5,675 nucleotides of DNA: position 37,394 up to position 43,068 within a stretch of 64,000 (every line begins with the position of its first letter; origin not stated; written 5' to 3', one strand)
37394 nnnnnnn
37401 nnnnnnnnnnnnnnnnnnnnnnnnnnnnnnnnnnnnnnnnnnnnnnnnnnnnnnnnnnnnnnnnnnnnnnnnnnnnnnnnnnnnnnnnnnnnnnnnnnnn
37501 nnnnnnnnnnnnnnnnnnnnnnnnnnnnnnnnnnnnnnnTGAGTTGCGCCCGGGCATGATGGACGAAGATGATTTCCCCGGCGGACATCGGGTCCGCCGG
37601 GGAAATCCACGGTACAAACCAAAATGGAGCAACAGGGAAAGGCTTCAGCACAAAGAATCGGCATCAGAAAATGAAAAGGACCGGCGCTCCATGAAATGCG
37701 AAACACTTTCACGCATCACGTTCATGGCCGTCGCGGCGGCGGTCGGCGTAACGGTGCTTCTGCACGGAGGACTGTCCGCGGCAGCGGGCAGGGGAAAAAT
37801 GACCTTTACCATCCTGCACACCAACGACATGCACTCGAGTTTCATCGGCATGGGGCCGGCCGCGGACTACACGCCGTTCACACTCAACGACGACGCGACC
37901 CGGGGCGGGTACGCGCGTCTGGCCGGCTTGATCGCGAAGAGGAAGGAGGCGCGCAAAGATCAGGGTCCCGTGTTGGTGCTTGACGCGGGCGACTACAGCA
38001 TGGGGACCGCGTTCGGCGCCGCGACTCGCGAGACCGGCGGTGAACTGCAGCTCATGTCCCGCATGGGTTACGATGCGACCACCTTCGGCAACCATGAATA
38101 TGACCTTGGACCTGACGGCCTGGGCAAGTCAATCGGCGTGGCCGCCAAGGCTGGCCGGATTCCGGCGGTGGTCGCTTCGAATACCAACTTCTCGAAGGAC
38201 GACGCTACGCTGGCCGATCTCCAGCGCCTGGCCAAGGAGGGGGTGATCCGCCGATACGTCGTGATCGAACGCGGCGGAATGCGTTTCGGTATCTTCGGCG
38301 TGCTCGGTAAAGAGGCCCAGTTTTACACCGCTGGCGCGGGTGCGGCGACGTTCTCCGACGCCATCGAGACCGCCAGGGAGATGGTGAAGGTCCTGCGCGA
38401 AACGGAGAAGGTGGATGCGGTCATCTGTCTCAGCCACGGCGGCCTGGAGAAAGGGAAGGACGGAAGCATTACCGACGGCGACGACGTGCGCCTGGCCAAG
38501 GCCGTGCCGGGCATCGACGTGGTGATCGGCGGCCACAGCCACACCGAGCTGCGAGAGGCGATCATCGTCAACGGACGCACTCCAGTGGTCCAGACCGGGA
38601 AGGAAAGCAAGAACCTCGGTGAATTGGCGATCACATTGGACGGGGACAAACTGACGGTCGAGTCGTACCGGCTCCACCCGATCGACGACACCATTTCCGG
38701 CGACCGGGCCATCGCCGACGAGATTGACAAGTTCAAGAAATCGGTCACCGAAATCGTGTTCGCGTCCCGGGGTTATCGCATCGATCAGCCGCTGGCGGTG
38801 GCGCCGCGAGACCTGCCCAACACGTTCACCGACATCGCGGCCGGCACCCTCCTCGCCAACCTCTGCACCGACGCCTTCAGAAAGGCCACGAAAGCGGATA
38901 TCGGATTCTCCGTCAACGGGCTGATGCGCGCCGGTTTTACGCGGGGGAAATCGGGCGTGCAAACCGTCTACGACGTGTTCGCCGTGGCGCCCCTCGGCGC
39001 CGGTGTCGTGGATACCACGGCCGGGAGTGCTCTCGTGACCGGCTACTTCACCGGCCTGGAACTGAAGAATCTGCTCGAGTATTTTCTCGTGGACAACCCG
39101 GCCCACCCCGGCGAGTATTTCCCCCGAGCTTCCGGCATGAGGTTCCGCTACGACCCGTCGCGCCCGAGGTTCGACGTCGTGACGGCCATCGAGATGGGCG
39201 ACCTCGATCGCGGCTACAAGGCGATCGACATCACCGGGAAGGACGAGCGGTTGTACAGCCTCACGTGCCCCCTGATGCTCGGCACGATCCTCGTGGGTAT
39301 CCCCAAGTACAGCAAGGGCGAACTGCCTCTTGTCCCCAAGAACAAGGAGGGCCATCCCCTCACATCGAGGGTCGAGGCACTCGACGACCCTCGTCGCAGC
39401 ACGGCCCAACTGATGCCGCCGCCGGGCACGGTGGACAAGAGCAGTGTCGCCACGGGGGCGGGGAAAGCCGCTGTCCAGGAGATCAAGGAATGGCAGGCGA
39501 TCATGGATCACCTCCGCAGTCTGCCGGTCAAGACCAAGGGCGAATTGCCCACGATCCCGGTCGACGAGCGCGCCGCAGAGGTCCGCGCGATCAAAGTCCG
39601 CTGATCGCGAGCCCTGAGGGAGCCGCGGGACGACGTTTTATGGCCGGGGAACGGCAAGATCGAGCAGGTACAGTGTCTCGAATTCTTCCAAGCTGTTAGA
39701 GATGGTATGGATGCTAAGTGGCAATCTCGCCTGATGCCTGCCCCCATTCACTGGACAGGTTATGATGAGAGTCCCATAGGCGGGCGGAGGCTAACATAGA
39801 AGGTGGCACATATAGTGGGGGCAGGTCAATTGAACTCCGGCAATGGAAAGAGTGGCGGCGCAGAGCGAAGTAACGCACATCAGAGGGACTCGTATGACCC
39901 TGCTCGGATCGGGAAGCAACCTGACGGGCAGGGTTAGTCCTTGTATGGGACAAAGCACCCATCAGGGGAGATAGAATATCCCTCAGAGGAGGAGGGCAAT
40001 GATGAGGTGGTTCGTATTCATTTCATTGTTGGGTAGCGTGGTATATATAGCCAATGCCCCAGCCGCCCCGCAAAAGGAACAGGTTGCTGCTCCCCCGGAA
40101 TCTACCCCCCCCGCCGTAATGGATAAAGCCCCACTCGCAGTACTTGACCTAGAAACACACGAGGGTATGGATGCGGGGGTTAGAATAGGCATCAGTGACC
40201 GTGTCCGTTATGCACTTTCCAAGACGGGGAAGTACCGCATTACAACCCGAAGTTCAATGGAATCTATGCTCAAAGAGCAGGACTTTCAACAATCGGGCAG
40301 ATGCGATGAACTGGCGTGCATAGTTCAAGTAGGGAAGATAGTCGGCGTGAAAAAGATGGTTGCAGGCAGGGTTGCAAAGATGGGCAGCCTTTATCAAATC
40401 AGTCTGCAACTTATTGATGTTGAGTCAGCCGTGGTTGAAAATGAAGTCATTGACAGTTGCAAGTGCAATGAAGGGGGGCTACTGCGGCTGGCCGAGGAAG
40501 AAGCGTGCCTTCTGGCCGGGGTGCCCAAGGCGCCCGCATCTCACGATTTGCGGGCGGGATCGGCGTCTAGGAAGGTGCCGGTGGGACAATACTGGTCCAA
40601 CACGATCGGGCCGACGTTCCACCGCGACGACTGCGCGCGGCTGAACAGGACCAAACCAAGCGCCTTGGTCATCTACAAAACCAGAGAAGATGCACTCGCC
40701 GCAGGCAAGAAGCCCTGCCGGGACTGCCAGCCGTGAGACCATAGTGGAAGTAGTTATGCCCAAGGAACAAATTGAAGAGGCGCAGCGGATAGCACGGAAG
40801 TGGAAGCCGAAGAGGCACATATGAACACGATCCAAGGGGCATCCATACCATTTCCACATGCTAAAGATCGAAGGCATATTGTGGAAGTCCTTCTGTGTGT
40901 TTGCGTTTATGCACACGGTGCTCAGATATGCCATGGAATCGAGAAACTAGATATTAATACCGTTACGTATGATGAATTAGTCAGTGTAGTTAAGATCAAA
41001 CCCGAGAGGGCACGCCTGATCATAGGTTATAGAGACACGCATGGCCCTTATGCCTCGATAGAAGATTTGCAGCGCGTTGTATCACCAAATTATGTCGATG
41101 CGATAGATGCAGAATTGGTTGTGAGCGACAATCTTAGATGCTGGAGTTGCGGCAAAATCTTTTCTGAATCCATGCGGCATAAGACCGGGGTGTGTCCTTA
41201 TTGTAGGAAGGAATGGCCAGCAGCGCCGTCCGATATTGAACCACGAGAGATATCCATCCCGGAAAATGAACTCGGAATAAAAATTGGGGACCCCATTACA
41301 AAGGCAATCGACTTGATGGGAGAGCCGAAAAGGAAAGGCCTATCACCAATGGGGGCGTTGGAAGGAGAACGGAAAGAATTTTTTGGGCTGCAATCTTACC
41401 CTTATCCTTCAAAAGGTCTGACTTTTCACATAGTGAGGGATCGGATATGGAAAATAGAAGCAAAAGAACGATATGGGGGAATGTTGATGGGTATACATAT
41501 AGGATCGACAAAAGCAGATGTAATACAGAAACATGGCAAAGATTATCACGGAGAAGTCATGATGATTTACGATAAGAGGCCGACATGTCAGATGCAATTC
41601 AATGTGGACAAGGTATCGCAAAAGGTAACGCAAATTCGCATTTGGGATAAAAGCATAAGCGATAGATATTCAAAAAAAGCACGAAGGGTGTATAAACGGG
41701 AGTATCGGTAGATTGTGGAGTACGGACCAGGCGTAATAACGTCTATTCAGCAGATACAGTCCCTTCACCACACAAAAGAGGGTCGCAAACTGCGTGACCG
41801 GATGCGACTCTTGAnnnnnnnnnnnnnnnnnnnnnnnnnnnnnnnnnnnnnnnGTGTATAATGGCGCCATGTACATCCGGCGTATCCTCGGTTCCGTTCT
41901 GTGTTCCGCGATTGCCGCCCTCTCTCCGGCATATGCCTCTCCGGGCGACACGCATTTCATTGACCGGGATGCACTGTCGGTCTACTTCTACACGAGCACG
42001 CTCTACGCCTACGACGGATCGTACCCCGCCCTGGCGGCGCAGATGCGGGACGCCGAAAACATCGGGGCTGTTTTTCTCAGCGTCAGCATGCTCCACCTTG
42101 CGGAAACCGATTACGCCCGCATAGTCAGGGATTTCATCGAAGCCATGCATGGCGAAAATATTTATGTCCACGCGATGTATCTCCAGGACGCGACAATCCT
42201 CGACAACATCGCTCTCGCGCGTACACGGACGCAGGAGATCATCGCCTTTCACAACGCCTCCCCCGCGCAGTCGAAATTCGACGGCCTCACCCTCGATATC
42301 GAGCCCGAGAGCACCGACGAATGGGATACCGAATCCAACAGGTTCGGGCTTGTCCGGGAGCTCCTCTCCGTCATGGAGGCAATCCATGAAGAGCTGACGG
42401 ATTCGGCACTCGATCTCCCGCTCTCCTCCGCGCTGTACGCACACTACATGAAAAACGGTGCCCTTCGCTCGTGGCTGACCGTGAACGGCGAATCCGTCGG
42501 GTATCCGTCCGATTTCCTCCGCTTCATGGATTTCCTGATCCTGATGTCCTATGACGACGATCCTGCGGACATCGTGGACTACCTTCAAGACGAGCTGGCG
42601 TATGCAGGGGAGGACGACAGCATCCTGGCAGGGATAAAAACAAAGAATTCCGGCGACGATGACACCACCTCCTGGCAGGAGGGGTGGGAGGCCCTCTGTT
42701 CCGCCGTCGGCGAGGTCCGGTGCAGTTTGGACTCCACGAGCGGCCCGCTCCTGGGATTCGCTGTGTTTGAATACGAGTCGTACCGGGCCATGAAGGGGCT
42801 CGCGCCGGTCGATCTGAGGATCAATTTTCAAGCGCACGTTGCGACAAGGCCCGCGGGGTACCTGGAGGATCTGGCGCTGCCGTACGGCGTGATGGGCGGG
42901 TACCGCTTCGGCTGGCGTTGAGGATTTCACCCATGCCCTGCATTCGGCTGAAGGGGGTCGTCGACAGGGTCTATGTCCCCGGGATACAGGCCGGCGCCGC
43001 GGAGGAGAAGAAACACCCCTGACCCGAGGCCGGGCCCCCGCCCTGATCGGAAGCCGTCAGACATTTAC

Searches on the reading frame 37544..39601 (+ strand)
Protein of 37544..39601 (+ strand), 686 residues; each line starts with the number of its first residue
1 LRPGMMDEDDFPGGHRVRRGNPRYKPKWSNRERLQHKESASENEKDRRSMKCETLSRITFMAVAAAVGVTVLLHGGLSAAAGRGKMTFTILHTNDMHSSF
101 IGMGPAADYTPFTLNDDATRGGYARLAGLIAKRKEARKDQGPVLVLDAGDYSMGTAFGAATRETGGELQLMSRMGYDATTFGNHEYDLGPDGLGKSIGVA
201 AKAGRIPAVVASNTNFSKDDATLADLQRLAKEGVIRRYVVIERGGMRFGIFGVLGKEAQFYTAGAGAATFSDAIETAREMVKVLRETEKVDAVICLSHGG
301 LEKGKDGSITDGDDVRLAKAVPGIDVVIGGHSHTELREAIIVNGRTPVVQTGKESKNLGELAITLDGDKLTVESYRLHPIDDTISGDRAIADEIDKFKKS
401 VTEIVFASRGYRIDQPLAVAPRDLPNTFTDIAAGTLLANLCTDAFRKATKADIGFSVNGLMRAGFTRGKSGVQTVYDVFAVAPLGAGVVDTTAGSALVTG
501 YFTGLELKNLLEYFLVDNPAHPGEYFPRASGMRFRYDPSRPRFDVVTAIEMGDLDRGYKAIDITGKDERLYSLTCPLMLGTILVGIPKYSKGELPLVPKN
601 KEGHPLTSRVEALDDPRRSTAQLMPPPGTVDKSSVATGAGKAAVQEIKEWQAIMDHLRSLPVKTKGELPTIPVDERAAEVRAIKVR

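Call 20: search_protein_families(library=pfam, proteins=[window:37544-39601:+], max_evalue=0.001)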
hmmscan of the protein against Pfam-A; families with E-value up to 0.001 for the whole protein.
window:37544-39601:+ (686 aa): 3 families
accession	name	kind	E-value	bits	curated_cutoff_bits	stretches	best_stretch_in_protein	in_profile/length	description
PF02872.23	5_nucleotid_C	-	6e-13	49.6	23.6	1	433-550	20-124/158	5'-nucleotidase, C-terminal domain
PF00149.33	Metallophos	-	1e-12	49.3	21.5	1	89-334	2-190/191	Calcineurin-like phosphoesterase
PF09587.15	PGA_cap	-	3.8e-06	27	27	1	168-334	70-232/255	Bacterial capsule synthesis protein PGA_cap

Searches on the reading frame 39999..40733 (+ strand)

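Call 20: search_protein_families(library=pfam, proteins=[window:39999-40733:+], max_evalue=0.001)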
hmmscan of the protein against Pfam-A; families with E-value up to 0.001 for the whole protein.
window:39999-40733:+ (245 aa): 3 families
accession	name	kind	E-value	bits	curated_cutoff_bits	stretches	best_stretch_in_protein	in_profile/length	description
PF03783.19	CsgG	-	4.8e-06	26.5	20.8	1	64-126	39-99/210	Curli production assembly/transport component CsgG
PF13036.11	LpoB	-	0.00011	22.5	22.3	1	65-146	50-139/147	Peptidoglycan-synthase activator LpoB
PF11684.13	DUF3280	-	0.00016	22.4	30.1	1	65-144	32-108/138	Protein of unknown function (DUF2380)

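Call 40: search_protein_families(library=ncbifam, proteins=[window:39999-40733:+], max_evalue=0.001)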
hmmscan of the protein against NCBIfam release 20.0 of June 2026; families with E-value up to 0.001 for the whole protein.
window:39999-40733:+ (245 aa): 1 family
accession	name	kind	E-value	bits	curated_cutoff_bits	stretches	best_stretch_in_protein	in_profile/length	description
TIGR02722.1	lp_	equivalog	0.00033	20.7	110.55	1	65-143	90-176/189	penicillin-binding protein activator LpoB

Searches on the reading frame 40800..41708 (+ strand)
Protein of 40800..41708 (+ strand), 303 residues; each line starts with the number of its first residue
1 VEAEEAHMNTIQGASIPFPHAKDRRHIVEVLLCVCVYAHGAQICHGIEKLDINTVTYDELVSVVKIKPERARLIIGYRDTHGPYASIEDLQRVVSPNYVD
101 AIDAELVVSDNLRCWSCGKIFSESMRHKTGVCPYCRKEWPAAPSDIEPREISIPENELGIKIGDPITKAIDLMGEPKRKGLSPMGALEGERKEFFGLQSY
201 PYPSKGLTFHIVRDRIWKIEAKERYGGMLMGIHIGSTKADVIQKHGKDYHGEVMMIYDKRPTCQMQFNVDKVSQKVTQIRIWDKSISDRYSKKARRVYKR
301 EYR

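Call 20: search_protein_families(library=pfam, proteins=[window:40800-41708:+], max_evalue=0.001)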
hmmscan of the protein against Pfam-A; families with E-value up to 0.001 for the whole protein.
window:40800-41708:+ (303 aa): 1 family
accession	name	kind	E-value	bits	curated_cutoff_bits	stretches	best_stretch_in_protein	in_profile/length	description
PF12836.13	HHH_3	-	2.3e-10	40.9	27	1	48-93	4-49/65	Helix-hairpin-helix motif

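Call 40: search_protein_families(library=ncbifam, proteins=[window:40800-41708:+], max_evalue=0.001)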
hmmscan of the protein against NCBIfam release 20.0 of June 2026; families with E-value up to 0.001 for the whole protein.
window:40800-41708:+ (303 aa): 2 families
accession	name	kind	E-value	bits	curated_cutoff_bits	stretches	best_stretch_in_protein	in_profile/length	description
TIGR01259.1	comE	subfamily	1.5e-07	31.5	152.35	1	48-93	58-103/120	comEA protein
TIGR00426.1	TIGR00426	subfamily_domain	1.9e-07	31.1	53.1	1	49-93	7-52/69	competence protein ComEA helix-hairpin-helix repeat region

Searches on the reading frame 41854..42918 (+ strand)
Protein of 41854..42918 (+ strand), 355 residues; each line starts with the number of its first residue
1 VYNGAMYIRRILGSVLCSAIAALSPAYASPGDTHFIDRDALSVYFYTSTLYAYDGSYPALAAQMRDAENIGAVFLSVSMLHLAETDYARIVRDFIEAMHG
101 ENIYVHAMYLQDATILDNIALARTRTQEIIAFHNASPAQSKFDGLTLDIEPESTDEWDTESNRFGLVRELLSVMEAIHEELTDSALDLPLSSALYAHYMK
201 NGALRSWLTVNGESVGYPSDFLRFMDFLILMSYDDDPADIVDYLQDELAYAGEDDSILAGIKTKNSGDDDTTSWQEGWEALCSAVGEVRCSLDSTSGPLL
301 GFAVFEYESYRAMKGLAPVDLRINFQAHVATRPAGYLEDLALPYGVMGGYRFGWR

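Call 11: search_protein_families(library=pfam, proteins=[window:41854-42918:+], max_evalue=0.01)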
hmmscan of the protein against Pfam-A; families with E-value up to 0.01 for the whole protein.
window:41854-42918:+ (355 aa): 0 families

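Call 14: search_protein_families(library=ncbifam, proteins=[window:41854-42918:+], max_evalue=10)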
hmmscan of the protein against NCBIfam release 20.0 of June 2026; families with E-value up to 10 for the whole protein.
window:41854-42918:+ (355 aa): 0 families

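Call 23: find_encoding_contigs(protein=window:41869-42918:+, flank=10000, max_places=6)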
Protein window:41869-42918:+ (350 aa): 5 contigs read that carry it; 5 places shown.
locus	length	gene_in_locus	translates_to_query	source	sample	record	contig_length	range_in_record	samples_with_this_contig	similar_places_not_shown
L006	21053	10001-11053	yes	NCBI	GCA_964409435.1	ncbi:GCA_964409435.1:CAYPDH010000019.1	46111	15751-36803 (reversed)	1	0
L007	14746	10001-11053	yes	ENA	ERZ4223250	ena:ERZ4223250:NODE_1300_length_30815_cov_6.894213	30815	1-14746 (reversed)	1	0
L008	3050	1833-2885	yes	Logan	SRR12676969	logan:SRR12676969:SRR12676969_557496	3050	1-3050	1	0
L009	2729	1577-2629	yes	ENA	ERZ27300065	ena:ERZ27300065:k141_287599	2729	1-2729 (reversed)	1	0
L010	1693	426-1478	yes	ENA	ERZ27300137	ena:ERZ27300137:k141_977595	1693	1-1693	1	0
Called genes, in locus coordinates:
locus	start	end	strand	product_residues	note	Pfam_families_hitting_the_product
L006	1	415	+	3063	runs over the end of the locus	PF10091:Glycoamylase, PF06165:GH94_b-supersand, PF17167:Glyco_hydro_94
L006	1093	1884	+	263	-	PF14023:Bestrophin-like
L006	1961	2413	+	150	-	PF02656:DUF202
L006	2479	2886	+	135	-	-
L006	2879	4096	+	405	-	PF04055:Radical_SAM, PF13186:SPASM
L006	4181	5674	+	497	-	PF00884:Sulfatase, PF14707:Sulfatase_C (weak)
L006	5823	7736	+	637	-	PF00149:Metallophos, PF09587:PGA_cap (faint), PF02872:5_nucleotid_C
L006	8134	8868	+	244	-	PF03783:CsgG (weak)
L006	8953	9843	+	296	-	PF12836:HHH_3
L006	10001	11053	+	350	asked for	-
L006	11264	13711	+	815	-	PF00884:Sulfatase, PF16347:SGSH_C (weak)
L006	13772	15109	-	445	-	PF01126:Heme_oxygenase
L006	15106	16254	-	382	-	PF00512:HisKA, PF02518:HATPase_c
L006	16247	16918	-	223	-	PF02607:B12-binding_2, PF02310:B12-binding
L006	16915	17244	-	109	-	-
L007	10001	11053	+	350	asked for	-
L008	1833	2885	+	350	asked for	-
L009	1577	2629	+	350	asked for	-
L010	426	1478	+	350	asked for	-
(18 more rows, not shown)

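Call 79: search_solved_structures(query=window:41869-42918:+, max_evalue=1)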
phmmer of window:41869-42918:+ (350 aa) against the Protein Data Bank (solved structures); distinct sequences matched with E-value up to 1: 0.
